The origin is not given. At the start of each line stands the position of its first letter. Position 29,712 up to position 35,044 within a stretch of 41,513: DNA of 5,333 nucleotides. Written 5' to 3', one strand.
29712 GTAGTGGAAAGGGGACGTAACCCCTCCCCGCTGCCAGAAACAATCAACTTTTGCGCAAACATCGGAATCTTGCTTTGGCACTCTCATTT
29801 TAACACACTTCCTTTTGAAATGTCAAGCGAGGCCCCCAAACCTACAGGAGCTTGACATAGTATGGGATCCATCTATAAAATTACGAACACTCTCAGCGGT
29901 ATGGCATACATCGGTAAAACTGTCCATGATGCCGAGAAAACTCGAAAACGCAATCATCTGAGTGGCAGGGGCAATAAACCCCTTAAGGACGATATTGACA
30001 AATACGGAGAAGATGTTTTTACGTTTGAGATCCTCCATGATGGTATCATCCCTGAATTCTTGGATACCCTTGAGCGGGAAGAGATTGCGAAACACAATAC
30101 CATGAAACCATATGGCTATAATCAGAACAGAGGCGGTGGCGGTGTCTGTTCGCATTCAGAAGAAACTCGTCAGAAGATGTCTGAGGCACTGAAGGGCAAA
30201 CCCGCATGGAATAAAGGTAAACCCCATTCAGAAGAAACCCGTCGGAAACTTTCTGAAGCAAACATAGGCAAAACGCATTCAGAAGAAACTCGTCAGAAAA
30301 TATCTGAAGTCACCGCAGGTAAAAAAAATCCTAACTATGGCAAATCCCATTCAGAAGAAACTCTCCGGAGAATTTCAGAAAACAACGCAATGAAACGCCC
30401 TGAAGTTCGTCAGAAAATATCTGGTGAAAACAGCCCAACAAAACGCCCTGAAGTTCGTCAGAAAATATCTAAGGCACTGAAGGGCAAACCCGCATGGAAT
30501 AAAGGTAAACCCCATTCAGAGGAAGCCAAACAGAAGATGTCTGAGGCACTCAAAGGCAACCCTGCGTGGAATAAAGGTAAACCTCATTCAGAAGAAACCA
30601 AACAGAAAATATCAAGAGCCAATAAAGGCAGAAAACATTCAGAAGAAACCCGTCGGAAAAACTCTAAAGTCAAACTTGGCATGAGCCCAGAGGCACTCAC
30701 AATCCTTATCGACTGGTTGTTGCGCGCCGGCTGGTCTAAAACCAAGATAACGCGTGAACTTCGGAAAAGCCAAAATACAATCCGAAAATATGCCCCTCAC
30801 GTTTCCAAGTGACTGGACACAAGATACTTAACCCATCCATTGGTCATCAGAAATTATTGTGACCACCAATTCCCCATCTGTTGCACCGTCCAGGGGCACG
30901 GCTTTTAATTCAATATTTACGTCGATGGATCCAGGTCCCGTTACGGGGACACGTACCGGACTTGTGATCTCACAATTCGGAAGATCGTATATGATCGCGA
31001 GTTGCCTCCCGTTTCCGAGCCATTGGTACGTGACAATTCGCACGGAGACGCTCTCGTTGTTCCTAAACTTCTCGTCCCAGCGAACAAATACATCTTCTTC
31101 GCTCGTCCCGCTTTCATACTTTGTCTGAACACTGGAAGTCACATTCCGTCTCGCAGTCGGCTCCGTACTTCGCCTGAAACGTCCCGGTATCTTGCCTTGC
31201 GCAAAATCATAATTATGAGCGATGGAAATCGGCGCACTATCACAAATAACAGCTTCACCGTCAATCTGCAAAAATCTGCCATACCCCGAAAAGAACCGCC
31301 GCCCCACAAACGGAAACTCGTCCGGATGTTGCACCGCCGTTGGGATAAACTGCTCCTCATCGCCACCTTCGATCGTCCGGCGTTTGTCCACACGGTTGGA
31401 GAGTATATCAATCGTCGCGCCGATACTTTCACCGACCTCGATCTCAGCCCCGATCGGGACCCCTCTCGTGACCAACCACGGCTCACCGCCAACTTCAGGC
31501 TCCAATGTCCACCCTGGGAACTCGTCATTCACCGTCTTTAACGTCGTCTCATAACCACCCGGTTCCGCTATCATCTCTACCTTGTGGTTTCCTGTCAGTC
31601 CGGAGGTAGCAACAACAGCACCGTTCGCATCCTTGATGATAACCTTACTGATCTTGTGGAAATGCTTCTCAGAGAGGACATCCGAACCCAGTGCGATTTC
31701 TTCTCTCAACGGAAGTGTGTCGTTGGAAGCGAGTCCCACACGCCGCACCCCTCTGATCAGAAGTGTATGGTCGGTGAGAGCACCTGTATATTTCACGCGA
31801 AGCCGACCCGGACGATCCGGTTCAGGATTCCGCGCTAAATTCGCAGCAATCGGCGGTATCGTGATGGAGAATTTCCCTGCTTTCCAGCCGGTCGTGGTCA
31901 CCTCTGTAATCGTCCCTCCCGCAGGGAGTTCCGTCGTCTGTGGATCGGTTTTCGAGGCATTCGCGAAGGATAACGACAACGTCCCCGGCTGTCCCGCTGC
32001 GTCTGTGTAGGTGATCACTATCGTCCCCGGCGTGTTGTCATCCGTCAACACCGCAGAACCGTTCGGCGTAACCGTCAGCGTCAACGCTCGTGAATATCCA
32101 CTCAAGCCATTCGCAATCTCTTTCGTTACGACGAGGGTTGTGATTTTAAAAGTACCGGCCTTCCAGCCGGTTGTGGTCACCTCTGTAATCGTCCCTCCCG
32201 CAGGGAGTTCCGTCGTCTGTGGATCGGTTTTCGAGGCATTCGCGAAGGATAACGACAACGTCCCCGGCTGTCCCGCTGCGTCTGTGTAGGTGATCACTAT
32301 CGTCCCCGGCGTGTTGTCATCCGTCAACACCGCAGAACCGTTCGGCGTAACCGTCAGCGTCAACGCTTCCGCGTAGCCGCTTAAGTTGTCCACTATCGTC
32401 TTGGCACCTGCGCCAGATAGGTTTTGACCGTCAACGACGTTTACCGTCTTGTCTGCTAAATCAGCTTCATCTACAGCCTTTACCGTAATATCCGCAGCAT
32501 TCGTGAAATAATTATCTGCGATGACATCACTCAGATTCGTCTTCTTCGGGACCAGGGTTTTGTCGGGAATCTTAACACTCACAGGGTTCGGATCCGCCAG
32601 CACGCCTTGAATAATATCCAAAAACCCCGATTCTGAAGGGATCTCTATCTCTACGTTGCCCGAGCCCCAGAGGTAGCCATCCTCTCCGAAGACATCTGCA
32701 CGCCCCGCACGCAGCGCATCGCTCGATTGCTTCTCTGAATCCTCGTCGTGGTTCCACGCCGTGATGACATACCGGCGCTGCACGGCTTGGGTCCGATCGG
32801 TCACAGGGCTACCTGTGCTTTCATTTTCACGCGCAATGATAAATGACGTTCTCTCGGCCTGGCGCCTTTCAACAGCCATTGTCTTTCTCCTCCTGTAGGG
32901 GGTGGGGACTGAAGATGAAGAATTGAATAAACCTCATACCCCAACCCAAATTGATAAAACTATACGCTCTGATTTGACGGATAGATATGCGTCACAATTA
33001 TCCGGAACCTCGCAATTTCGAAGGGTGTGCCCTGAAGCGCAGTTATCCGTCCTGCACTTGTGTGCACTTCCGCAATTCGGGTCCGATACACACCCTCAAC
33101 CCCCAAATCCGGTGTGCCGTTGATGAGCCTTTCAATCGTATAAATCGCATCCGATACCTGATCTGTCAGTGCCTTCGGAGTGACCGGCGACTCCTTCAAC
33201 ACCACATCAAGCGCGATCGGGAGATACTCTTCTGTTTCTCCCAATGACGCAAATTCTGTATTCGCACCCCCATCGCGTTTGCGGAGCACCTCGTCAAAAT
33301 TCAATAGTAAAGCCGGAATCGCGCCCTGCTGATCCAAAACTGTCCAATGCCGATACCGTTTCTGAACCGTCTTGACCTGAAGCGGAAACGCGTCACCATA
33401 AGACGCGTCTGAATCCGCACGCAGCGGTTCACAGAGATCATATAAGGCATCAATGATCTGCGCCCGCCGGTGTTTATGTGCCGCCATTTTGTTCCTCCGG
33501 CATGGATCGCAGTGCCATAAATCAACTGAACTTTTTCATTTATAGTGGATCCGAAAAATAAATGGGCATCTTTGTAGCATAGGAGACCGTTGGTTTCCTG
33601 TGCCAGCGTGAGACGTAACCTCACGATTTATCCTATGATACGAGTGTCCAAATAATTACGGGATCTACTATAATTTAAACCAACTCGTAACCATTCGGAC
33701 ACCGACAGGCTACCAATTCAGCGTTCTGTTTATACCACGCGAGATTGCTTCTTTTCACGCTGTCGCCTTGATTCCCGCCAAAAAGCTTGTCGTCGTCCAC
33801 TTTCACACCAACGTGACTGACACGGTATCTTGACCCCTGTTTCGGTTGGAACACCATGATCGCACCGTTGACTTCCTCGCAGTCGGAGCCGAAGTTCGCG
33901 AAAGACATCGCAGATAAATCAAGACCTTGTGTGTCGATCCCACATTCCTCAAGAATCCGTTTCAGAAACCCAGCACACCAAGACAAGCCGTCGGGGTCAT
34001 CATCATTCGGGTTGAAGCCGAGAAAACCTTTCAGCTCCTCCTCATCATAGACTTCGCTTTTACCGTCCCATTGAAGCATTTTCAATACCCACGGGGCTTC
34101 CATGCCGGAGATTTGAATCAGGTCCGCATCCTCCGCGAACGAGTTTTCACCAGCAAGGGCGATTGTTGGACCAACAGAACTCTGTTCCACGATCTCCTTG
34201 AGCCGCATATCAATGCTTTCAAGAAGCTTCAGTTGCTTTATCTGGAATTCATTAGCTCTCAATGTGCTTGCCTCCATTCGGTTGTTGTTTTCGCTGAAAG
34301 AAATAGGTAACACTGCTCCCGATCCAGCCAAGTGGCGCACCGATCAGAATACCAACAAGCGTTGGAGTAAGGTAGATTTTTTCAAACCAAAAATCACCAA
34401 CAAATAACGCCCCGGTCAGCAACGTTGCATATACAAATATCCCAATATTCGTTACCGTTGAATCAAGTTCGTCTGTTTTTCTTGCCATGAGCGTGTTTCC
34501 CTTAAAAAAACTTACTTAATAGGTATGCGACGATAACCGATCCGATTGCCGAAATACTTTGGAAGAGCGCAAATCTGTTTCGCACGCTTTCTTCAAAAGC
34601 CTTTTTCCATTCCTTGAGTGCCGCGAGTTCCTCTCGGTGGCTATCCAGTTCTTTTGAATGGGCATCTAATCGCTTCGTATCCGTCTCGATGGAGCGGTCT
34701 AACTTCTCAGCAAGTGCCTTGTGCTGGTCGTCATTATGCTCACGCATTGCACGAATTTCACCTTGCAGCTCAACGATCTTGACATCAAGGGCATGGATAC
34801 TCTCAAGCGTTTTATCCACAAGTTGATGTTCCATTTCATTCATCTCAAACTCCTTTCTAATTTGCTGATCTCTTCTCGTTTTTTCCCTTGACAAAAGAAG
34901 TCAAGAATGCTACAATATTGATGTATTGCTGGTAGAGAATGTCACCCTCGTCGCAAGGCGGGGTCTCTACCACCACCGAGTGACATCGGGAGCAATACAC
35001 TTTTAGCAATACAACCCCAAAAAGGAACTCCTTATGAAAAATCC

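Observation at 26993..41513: Four GIY-YIG homing-endonuclease cassettes, all antisense to the phage late operon, each with its own 17-bp-spaced promoter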

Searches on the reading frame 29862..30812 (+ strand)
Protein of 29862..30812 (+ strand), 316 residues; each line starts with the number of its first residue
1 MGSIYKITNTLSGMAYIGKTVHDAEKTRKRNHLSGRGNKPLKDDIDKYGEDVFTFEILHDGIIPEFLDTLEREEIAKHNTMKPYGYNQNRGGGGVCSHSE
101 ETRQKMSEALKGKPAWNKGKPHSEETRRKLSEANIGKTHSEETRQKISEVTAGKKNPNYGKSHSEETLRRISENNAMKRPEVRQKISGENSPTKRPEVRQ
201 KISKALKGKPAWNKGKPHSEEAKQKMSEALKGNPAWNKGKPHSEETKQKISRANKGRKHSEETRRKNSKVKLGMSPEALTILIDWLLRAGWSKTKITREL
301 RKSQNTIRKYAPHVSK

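Call 5: search_protein_families(library=pfam, proteins=[window:29862-30812:+], max_evalue=0.01)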
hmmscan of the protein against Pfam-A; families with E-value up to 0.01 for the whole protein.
window:29862-30812:+ (316 aa): 3 families
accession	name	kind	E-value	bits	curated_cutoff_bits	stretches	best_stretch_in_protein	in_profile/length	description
PF07460.16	NUMOD3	-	5e-53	177.2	20.4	4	136-172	1-37/37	NUMOD3 motif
PF01541.30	GIY-YIG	-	0.0002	22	22.6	1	1-80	1-74/78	GIY-YIG catalytic domain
PF17227.7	DUF5302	-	0.0029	19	25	0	218-266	2-50/52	Family of unknown function (DUF5302)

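Call 6: search_protein_families(library=phrogs, proteins=[window:29862-30812:+], max_evalue=0.001)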
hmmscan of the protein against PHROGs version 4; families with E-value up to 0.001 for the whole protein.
window:29862-30812:+ (316 aa): 9 families
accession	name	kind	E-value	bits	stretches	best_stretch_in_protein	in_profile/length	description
phrog_314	-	DNA, RNA and nucleotide metabolism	1.5e-54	186.9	3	1-183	178-341/574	homing endonuclease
phrog_7168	-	DNA, RNA and nucleotide metabolism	1.2e-25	91.6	1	1-269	1-244/284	homing endonuclease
phrog_655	-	DNA, RNA and nucleotide metabolism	5.4e-19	70.3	2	116-182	140-208/343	homing endonuclease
phrog_19446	-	DNA, RNA and nucleotide metabolism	3.7e-17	63.7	1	1-132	1-133/254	homing endonuclease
phrog_5123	-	DNA, RNA and nucleotide metabolism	1.9e-10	41.9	1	3-100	3-99/152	homing endonuclease with GIY-YIG motif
phrog_24910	-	unknown function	9e-09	36.3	0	120-176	45-101/169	-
phrog_447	-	other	4.2e-07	30.9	1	2-99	27-141/148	NAD synthetase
phrog_32884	-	unknown function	0.0005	21.5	0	106-176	1-64/71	-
phrog_20015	-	DNA, RNA and nucleotide metabolism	0.00099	20.3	0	4-32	5-32/46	endonuclease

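Call 33: find_related_loci(query=window:29862-30812:+, collection=viral_contigs, flank=4000)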
Query window:29862-30812:+ (316 aa) in viral_contigs; peptide patterns used: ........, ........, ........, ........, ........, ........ (x = any residue, [..] = any of these).
166 stretches matched a pattern; 109 encode a relative of the query (tblastn E <= 1e-3); the best 80 are kept; 80 distinct loci.
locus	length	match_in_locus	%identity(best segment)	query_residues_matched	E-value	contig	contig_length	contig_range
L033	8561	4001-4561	47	94-276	2e-28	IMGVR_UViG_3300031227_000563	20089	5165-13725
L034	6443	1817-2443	38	1-300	2e-27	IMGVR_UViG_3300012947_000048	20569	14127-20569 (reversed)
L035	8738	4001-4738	34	4-297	5e-25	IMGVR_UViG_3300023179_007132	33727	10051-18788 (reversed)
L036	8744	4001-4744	33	1-268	1e-24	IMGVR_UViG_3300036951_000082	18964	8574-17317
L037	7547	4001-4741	35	11-273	4e-23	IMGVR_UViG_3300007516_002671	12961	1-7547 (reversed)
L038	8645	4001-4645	35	1-257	1e-22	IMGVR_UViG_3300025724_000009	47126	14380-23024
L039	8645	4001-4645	35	1-257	1e-22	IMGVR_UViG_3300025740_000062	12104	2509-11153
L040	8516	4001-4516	42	98-273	1e-21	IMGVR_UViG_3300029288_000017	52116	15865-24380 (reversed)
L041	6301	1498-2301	39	98-273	4e-21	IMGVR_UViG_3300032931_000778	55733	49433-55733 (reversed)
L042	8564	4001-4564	35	14-273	6e-21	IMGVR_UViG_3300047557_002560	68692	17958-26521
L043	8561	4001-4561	38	4-273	9e-21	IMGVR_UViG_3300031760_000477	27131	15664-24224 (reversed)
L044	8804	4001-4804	38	98-273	7e-21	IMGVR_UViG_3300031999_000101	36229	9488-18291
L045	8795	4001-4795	33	1-275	3e-20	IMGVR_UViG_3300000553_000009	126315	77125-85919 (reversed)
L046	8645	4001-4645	33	1-274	4e-19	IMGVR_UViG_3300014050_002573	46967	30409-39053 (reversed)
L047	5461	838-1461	34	4-242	6e-19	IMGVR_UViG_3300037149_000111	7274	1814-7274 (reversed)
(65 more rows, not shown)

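Call 56: search_solved_structures(query=window:29862-30812:+, max_evalue=0.01, show_alignments=2)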
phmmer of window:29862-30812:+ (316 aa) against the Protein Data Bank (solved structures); distinct sequences matched with E-value up to 0.01: 0.

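Call 74: search_protein_families(library=padloc, proteins=[window:29862-30812:+], max_evalue=0.01)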
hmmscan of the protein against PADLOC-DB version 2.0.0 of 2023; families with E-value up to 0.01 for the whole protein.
window:29862-30812:+ (316 aa): 3 families
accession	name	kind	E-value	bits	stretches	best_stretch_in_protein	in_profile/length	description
PDLC03701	HEase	-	3.8e-16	57.7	2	3-209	4-221/271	homing endonuclease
PDLC03675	HEase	-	1.9e-06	25.9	1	5-162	13-159/221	homing endonuclease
PDLC03676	HEase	-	6.3e-05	20.8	1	4-108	5-104/205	homing endonuclease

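Call 75: search_protein_families(library=ncbifam, proteins=[window:29862-30812:+], max_evalue=0.01)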
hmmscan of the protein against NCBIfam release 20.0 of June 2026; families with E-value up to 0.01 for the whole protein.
window:29862-30812:+ (316 aa): 1 family
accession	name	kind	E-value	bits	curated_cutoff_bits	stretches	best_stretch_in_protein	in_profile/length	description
TIGR01453.1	grpIintron_endo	subfamily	3.5e-32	112.2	56.05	3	1-136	1-138/215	group I intron endonuclease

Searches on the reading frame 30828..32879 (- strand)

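Call 7: search_protein_families(library=phrogs, proteins=[window:30828-32879:-], max_evalue=0.01)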
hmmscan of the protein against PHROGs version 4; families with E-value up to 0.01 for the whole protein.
window:30828-32879:- (683 aa): 0 families

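Call 8: search_protein_families(library=pfam, proteins=[window:30828-32879:-], max_evalue=0.01)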
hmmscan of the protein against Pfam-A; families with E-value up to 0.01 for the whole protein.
window:30828-32879:- (683 aa): 2 families
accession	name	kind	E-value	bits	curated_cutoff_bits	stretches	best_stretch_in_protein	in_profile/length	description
PF22201.2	FlaF_Ig-like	-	0.0024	18.8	28.4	0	162-218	6-61/112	Conserved flagellar protein F, immunoglobulin-like domain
PF17961.7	Big_8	-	0.0076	16.8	22.9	0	185-222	60-97/103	Bacterial Ig domain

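Call 75: search_protein_families(library=ncbifam, proteins=[window:30828-32879:-], max_evalue=0.01)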
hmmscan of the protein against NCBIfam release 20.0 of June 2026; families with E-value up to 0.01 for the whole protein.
window:30828-32879:- (683 aa): 0 families

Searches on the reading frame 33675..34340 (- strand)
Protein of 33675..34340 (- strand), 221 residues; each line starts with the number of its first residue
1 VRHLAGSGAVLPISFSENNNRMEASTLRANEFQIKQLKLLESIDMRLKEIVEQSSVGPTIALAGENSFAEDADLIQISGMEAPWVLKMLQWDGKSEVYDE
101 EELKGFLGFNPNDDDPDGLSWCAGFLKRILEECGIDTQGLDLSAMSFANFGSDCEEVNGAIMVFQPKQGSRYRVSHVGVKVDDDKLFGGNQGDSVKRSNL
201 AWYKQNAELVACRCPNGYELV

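Call 7: search_protein_families(library=phrogs, proteins=[window:33675-34340:-], max_evalue=0.01)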
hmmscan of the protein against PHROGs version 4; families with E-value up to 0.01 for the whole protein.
window:33675-34340:- (221 aa): 1 family
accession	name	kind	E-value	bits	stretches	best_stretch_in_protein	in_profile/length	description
phrog_1259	-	tail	3.1e-13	49.4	1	48-206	968-1121/1179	baseplate hub subunit and tail lysozyme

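Call 8: search_protein_families(library=pfam, proteins=[window:33675-34340:-], max_evalue=0.01)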
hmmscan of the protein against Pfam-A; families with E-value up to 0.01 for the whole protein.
window:33675-34340:- (221 aa): 0 families

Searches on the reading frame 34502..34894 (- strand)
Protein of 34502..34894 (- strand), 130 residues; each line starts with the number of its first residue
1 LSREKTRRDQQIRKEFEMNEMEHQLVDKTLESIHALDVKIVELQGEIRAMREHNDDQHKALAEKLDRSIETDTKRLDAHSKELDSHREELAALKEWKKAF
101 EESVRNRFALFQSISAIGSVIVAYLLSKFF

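Call 7: search_protein_families(library=phrogs, proteins=[window:34502-34894:-], max_evalue=0.01)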
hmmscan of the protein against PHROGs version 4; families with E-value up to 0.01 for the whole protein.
window:34502-34894:- (130 aa): 4 families
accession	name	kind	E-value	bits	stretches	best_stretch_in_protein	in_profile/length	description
phrog_2990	-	unknown function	6.9e-05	24.1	1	25-124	27-123/133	-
phrog_1009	-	unknown function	0.0048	17.9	1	28-98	38-100/103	-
phrog_31600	-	unknown function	0.0079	17.5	0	27-52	5-30/40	-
phrog_20731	-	unknown function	0.0094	17.2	0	18-57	2-40/80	-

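Call 8: search_protein_families(library=pfam, proteins=[window:34502-34894:-], max_evalue=0.01)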
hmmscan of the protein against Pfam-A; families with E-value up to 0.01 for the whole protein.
window:34502-34894:- (130 aa): 2 families
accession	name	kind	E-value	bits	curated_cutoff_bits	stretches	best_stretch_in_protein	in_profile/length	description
PF13118.11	DUF3972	-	0.0026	18.6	26.2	1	8-83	46-122/125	Protein of unknown function (DUF3972)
PF10107.15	Endonuc_Holl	-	0.0047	17.2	23.8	1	38-118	4-79/159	Endonuclease related to archaeal Holliday junction resolvase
